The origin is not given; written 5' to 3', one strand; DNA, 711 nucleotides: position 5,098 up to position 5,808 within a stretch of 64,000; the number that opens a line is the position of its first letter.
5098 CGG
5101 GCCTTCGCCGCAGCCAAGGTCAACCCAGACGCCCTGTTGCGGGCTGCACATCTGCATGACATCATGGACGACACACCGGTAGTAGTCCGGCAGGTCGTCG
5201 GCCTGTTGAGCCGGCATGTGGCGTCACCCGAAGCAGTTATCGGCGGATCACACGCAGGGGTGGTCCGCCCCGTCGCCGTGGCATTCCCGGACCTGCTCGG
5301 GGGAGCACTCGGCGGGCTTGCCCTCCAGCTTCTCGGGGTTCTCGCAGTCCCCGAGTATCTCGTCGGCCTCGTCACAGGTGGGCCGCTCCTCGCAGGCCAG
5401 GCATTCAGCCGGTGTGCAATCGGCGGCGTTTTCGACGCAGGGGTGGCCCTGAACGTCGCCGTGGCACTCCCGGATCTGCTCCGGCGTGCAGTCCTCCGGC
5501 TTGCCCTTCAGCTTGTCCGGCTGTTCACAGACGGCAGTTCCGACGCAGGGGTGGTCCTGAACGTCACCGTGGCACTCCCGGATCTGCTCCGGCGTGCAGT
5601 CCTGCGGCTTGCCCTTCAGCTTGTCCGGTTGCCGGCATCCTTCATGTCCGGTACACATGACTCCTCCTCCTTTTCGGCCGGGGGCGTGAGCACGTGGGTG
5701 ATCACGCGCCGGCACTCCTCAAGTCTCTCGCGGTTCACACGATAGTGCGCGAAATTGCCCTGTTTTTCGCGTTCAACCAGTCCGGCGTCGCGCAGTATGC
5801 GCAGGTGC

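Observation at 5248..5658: Cys/His-rich protein built from ~36-aa tandem repeats that are >90% identical at the DNA level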

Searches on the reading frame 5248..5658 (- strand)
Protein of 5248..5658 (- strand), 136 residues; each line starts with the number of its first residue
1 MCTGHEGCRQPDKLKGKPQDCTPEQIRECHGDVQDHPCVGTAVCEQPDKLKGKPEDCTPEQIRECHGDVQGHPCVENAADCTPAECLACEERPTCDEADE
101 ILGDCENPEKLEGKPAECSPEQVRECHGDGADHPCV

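Call 4: search_protein_families(library=pfam, proteins=[window:5248-5658:-], max_evalue=1)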
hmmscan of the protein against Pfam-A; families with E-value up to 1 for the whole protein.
window:5248-5658:- (136 aa): 5 families
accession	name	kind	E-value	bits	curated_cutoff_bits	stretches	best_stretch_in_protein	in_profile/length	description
PF15761.10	IMUP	-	0.012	16.8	27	0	106-132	27-53/107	Immortalisation up-regulated protein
PF01463.29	LRRCT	-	0.03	15.3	20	0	42-54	2-14/26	Leucine rich repeat C-terminal domain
PF18824.6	LPD11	-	0.035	14.6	27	0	51-64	49-64/69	Large polyvalent protein-associated domain 11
PF06535.18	RGM_N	-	0.062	14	24.2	0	55-74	36-55/70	Repulsive guidance molecule (RGM) N-terminal domain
PF19026.7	UBA_HYPK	-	0.99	9.3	27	0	27-33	27-33/41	HYPK UBA domain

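Call 5: search_protein_families(library=ncbifam, proteins=[window:5248-5658:-], max_evalue=1)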
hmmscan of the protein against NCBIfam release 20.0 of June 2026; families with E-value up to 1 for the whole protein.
window:5248-5658:- (136 aa): 0 families

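Call 6: find_homologous_proteins(query=window:5248-5658:-, max_evalue=0.001)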
Query window:5248-5658:- (136 aa): 350 proteins with E <= 0.001 among 424 candidates; the best 120 are listed.
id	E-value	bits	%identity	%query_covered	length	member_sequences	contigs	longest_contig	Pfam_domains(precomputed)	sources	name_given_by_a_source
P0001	1.6e-28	118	62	73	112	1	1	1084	-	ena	-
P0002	4.0e-28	116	77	51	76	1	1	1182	-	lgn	-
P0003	5.1e-28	116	65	57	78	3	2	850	-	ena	-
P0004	9.3e-28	115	72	52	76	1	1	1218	-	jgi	jgi:hypothetical protein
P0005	4.4e-27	113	74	51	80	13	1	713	-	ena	-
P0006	7.0e-27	112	64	57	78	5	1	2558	-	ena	-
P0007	1.2e-26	112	72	53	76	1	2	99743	-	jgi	jgi:hypothetical protein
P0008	1.6e-26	111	71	51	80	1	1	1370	-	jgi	jgi:hypothetical protein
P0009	1.9e-26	111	68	57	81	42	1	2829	-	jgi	-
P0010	3.5e-26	110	64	57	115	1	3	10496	-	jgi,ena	-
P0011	3.5e-25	107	59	68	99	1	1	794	-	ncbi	-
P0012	3.8e-25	107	67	54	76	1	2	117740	-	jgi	-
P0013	4.9e-25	106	64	55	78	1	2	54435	-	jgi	jgi:hypothetical protein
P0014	1.6e-24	105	59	68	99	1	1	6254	-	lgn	-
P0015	1.7e-24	105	67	55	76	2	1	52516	-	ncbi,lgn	ncbi:MAG: hypothetical protein R6X33_16415 [Candidatus Brocadiia bacterium]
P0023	1.8e-23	101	54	56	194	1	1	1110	PF12840.14,PF01022.27,PF13545.13,PF01325.26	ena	-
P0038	2.6e-21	94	59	54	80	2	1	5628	-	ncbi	-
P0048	1.3e-19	89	70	49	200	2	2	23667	PF12840.14,PF13412.13,PF01022.27,PF12802.14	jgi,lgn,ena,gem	-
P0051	6.3e-19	87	64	54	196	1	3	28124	PF12840.14,PF13412.13,PF08279.19,PF01022.27,PF12802.14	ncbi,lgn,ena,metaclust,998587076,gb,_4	metaclust:\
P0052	6.7e-19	87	69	49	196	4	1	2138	PF12840.14,PF13412.13,PF01022.27,PF12802.14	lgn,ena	-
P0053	7.1e-19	86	67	49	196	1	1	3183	PF12840.14,PF13412.13,PF08279.19,PF01022.27,PF12802.14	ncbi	-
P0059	2.8e-18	84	67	49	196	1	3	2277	PF12840.14,PF13412.13,PF08279.19,PF01022.27,PF12802.14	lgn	-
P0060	3.6e-18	84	66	49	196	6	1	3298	PF12840.14,PF13412.13,PF08279.19,PF01022.27,PF12802.14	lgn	-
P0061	6.0e-18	83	67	49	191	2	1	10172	PF12840.14,PF13412.13,PF08279.19,PF01022.27,PF12802.14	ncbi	-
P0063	1.4e-17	82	66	49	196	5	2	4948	PF12840.14,PF13412.13,PF01022.27,PF12802.14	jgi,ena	-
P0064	1.4e-17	82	66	49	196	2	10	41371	PF12840.14,PF13412.13,PF01022.27,PF12802.14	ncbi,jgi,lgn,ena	-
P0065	1.4e-17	82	66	49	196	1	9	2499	PF12840.14,PF13412.13,PF08279.19,PF01022.27,PF12802.14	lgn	-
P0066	1.9e-17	82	62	50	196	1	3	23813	PF12840.14,PF13412.13,PF08279.19,PF01022.27,PF12802.14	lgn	-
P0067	2.8e-17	81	66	49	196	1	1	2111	PF12840.14,PF13412.13,PF01022.27,PF12802.14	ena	-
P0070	1.5e-16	79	63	49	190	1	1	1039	PF12840.14,PF13412.13,PF01022.27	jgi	jgi:ArsR family transcriptional regulator, arsenate/arsenite/antimonite-responsive transcriptional r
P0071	1.7e-16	79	61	49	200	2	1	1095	PF12840.14,PF13412.13,PF01022.27,PF12802.14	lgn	-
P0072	3.5e-16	78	62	40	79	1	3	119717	-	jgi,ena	-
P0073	4.7e-16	77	63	49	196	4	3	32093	PF12840.14,PF13412.13,PF01022.27,PF12802.14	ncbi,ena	-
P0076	1.0e-11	63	58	47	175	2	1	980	PF12840.14,PF08279.19,PF01022.27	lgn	-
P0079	1.4e-10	59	85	24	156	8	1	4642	PF12840.14,PF13412.13,PF08279.19,PF01022.27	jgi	jgi:ArsR family transcriptional regulator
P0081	3.4e-10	58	65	40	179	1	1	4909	PF12840.14,PF01022.27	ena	-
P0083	5.4e-10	58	64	33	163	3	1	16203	PF12840.14,PF13412.13,PF08279.19,PF01022.27,PF12802.14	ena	-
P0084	8.0e-10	57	84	23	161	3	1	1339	PF12840.14,PF13412.13,PF08279.19,PF01022.27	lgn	-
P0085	1.1e-9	57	82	24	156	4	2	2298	PF12840.14,PF13412.13,PF08279.19,PF01022.27,PF12802.14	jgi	jgi:ArsR family transcriptional regulator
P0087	1.2e-9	56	82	24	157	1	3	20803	PF12840.14,PF13412.13,PF08279.19,PF01022.27,PF12802.14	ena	-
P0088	1.3e-9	56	84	23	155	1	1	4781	PF12840.14,PF13412.13,PF01022.27,PF09339.17,PF12802.14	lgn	-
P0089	1.4e-9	56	85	24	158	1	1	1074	PF12840.14,PF01022.27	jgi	jgi:DNA-binding transcriptional ArsR family regulator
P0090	1.7e-9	56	79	24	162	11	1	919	PF12840.14,PF13412.13,PF08279.19,PF01022.27,PF12802.14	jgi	-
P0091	1.8e-9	56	81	24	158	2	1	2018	PF12840.14,PF13412.13,PF08279.19,PF01022.27,PF12802.14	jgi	jgi:ArsR family transcriptional regulator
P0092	2.0e-9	56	82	24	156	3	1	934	PF12840.14,PF13412.13,PF08279.19,PF01022.27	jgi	jgi:ArsR family transcriptional regulator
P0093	2.0e-9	56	87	23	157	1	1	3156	PF12840.14,PF13412.13,PF08279.19,PF01022.27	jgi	jgi:DNA-binding transcriptional ArsR family regulator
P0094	2.3e-9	56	84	23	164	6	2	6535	PF12840.14,PF13412.13,PF08279.19,PF01022.27,PF12802.14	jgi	jgi:ArsR family transcriptional regulator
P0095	2.4e-9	55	87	23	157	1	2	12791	PF12840.14,PF13412.13,PF01022.27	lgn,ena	-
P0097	3.0e-9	55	84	23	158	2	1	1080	PF12840.14,PF13412.13,PF08279.19,PF01022.27,PF12802.14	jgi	jgi:ArsR family transcriptional regulator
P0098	3.2e-9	55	81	24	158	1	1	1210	PF12840.14,PF13412.13,PF08279.19,PF01022.27,PF12802.14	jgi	jgi:ArsR family transcriptional regulator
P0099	3.9e-9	55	81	24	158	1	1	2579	PF12840.14,PF13412.13,PF08279.19,PF01022.27,PF12802.14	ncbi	-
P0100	4.4e-9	55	84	24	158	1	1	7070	PF12840.14,PF13412.13,PF08279.19,PF01022.27,PF12802.14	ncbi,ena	-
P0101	4.5e-9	55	85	24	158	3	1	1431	PF12840.14,PF13412.13,PF08279.19,PF13384.13,PF01022.27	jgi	jgi:ArsR family transcriptional regulator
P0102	5.1e-9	54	76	24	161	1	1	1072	PF12840.14,PF13412.13,PF08279.19,PF01022.27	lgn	-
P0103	5.3e-9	54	84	23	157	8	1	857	PF12840.14,PF13412.13,PF08279.19,PF01022.27,PF12802.14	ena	-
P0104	6.4e-9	54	42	54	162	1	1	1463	PF12840.14,PF13412.13,PF08279.19,PF01022.27,PF12802.14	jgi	jgi:DNA-binding transcriptional ArsR family regulator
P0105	7.0e-9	54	79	24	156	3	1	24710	PF12840.14,PF13412.13,PF08279.19,PF01022.27,PF12802.14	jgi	jgi:ArsR family transcriptional regulator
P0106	7.2e-9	54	82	24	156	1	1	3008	PF12840.14,PF13412.13,PF08279.19,PF01022.27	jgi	jgi:ArsR family transcriptional regulator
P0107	8.0e-9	54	84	23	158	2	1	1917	PF12840.14,PF13412.13,PF08279.19,PF01022.27,PF12802.14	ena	-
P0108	8.2e-9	54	82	24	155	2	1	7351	PF12840.14,PF13412.13,PF08279.19,PF01022.27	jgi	jgi:ArsR family transcriptional regulator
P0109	8.8e-9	54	55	47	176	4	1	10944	PF12840.14,PF01022.27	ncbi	-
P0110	9.2e-9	54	81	24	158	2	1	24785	PF12840.14,PF01022.27,PF12802.14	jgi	-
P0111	9.6e-9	54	78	24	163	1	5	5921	PF12840.14,PF13412.13,PF01022.27,PF12802.14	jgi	jgi:ArsR family transcriptional regulator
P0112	1.1e-8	53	81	23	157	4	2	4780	PF12840.14,PF13412.13,PF01022.27,PF12802.14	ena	-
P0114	1.1e-8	53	84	23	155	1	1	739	PF12840.14,PF13412.13,PF08279.19,PF01022.27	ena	-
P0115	1.1e-8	53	81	24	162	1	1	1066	PF12840.14,PF13412.13,PF01022.27,PF12802.14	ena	-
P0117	1.4e-8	53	84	23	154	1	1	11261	PF12840.14,PF13412.13,PF08279.19,PF01022.27,PF12802.14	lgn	-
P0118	1.4e-8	53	81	23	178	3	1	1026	PF12840.14,PF13412.13,PF08279.19,PF01022.27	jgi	jgi:DNA-binding transcriptional ArsR family regulator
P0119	1.7e-8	53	66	43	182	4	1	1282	PF12840.14,PF01022.27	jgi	jgi:DNA-binding transcriptional ArsR family regulator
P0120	1.8e-8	53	71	28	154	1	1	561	PF12840.14,PF08279.19,PF01022.27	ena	-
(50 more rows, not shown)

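Call 7: search_solved_structures(query=window:5248-5658:-, max_evalue=10)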
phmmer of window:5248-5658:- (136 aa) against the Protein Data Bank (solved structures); distinct sequences matched with E-value up to 10: 1.
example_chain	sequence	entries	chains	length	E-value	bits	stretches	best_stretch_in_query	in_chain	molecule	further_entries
4rca_B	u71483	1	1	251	0.24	14.7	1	14-61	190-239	SLIT and NTRK-like protein 1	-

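Call 10: find_encoding_contigs(protein=window:5248-5658:-, flank=8000, max_places=4)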
Protein window:5248-5658:- (136 aa): no gene with exactly this product is on record in the collection.

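Call 11: find_encoding_contigs(protein=P0007, flank=6000, max_places=3)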
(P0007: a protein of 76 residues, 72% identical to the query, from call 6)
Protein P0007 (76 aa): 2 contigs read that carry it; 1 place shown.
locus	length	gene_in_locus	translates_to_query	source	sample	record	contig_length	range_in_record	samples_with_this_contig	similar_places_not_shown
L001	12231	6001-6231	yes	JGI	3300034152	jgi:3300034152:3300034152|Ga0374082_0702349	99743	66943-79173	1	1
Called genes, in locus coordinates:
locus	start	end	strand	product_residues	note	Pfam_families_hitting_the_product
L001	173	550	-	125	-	PF01648:ACPS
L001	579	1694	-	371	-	PF00154:RecA_N, PF13481:AAA_25 (faint), PF06745:ATPase (weak), PF08423:Rad51, PF27531:MT3502_N (weak), PF21096:RecA_C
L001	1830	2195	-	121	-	PF03091:CutA1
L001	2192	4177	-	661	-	PF01075:Glyco_transf_9, PF06293:Kdo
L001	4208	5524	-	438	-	PF03747:ADP_ribosyl_GH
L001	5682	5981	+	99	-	PF12840:HTH_20, PF01022:HTH_5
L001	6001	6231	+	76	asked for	-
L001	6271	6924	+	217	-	PF13489:Methyltransf_23 (weak), PF01209:Ubie_methyltran, PF05148:Methyltransf_8 (faint), PF13847:Methyltransf_31, PF08241:Methyltransf_11, PF08242:Methyltransf_12, PF13649:Methyltransf_25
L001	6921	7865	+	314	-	PF00005:ABC_tran, PF13304:AAA_21, PF13732:DrrA1-3_C (weak)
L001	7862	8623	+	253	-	PF01061:ABC2_membrane, PF12698:ABC2_membrane_3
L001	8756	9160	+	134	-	-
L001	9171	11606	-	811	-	-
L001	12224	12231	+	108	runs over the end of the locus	PF01022:HTH_5, PF12840:HTH_20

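Call 12: find_encoding_contigs(protein=P0012, flank=6000, max_places=3)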
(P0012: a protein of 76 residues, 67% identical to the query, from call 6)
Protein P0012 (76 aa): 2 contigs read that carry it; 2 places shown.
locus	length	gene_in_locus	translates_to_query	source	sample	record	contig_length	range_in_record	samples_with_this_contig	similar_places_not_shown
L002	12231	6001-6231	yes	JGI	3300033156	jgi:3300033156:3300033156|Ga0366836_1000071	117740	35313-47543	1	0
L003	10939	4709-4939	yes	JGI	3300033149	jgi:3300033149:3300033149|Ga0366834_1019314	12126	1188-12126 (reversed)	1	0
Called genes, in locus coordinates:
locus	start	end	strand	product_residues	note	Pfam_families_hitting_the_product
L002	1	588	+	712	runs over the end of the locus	PF07494:Reg_prop (faint)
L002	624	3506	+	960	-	PF09586:YfhO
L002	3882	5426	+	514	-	PF00150:Cellulase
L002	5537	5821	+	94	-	PF12840:HTH_20, PF01022:HTH_5, PF12802:MarR_2 (weak)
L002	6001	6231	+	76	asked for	-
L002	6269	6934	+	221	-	PF01209:Ubie_methyltran, PF05148:Methyltransf_8 (faint), PF13489:Methyltransf_23, PF13847:Methyltransf_31, PF08241:Methyltransf_11, PF08242:Methyltransf_12, PF13649:Methyltransf_25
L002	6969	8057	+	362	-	PF01208:URO-D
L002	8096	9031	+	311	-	PF00005:ABC_tran, PF13304:AAA_21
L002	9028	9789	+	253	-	PF01061:ABC2_membrane, PF12698:ABC2_membrane_3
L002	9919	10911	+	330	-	PF01408:GFO_IDH_MocA, PF02894:GFO_IDH_MocA_C, PF08635:ox_reductase_C (faint), PF22725:GFO_IDH_MocA_C3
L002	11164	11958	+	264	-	-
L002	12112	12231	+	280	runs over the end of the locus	PF00106:adh_short, PF08659:KR (weak), PF13561:adh_short_C2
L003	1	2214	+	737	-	?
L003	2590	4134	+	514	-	PF00150:Cellulase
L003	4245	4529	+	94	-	PF12840:HTH_20, PF01022:HTH_5, PF12802:MarR_2 (weak)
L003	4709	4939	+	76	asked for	-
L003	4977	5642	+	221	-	PF01209:Ubie_methyltran, PF13489:Methyltransf_23, PF05175:MTS (faint), PF13847:Methyltransf_31, PF08241:Methyltransf_11, PF08242:Methyltransf_12, PF13649:Methyltransf_25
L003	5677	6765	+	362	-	PF01208:URO-D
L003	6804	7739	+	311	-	PF00005:ABC_tran, PF13304:AAA_21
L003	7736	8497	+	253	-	PF01061:ABC2_membrane, PF12698:ABC2_membrane_3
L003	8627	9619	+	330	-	PF01408:GFO_IDH_MocA, PF02894:GFO_IDH_MocA_C, PF08635:ox_reductase_C (faint), PF22725:GFO_IDH_MocA_C3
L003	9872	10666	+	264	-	-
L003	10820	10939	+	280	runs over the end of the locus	PF00106:adh_short, PF08659:KR (weak), PF13561:adh_short_C2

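Call 13: find_encoding_contigs(protein=P0064, flank=6000, max_places=4)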
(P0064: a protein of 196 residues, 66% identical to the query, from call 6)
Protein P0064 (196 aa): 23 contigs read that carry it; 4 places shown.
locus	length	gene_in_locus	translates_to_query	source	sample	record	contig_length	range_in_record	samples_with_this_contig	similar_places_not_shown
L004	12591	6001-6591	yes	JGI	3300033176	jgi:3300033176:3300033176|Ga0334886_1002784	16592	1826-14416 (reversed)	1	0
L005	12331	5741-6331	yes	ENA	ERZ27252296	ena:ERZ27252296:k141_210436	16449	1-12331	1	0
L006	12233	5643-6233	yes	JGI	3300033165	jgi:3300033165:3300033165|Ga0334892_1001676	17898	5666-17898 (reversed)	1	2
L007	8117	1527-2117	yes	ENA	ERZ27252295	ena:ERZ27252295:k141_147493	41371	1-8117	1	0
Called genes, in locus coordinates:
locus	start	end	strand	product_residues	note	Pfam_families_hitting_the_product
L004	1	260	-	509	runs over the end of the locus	PF22483:Mu-transpos_C_2 (weak)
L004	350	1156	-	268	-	PF04055:Radical_SAM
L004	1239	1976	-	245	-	PF00561:Abhydrolase_1, PF00756:Esterase (weak), PF12146:Hydrolase_4, PF12697:Abhydrolase_6, PF03096:Ndr (weak), PF02230:Abhydrolase_2 (faint)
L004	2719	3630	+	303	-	PF07603:Lcl_C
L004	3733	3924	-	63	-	-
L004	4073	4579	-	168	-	PF03773:ArsP_1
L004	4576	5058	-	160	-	PF03773:ArsP_1 (weak)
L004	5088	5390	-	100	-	PF07883:Cupin_2 (weak)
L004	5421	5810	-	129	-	PF03551:PadR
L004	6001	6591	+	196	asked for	PF01022:HTH_5, PF12802:MarR_2 (weak), PF12840:HTH_20, PF13412:HTH_24 (weak)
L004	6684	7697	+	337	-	PF00005:ABC_tran, PF13304:AAA_21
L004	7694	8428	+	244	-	PF01061:ABC2_membrane, PF12698:ABC2_membrane_3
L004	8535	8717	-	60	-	-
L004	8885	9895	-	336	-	PF22564:HAAS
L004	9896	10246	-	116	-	PF03551:PadR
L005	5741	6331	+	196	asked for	PF01022:HTH_5, PF12802:MarR_2 (weak), PF12840:HTH_20, PF13412:HTH_24 (weak)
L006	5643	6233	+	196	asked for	PF01022:HTH_5, PF12802:MarR_2 (weak), PF12840:HTH_20, PF13412:HTH_24 (weak)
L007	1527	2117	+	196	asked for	PF01022:HTH_5, PF12802:MarR_2 (weak), PF12840:HTH_20, PF13412:HTH_24 (weak)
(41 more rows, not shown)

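Call 14: find_encoding_contigs(protein=P0105, flank=6000, max_places=3)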
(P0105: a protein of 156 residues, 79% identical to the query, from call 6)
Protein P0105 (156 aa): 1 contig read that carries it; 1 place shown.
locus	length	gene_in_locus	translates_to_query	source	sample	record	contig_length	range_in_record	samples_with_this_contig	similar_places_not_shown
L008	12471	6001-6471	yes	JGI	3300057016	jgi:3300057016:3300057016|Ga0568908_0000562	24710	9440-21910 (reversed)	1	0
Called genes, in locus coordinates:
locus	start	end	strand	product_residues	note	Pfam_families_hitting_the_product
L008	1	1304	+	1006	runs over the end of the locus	PF21423:AhtL-like_1st, PF00384:Molybdopterin, PF01568:Molydop_binding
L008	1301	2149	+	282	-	PF00037:Fer4 (faint), PF12838:Fer4_7 (faint), PF13187:Fer4_9 (faint), PF13247:Fer4_11, PF13620:CarboxypepD_reg (weak), PF13715:CarbopepD_reg_2 (weak)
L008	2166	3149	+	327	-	PF01408:GFO_IDH_MocA, PF02894:GFO_IDH_MocA_C, PF22725:GFO_IDH_MocA_C3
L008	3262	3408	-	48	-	-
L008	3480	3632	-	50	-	-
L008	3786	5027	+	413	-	PF07642:BBP2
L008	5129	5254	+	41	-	-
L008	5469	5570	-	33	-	-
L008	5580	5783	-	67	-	PF02635:DsrE (weak)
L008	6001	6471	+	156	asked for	PF01022:HTH_5, PF08279:HTH_11 (weak), PF12840:HTH_20 (weak), PF13412:HTH_24, PF12802:MarR_2 (faint)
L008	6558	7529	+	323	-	PF00005:ABC_tran, PF13304:AAA_21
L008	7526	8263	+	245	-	PF01061:ABC2_membrane, PF03379:CcmB (weak), PF12698:ABC2_membrane_3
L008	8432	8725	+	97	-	PF12645:HTH_16 (weak), PF04542:Sigma70_r2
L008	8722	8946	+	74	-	-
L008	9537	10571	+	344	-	PF03480:DctP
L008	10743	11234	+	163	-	PF04290:DctQ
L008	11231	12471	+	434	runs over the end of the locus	PF06808:DctM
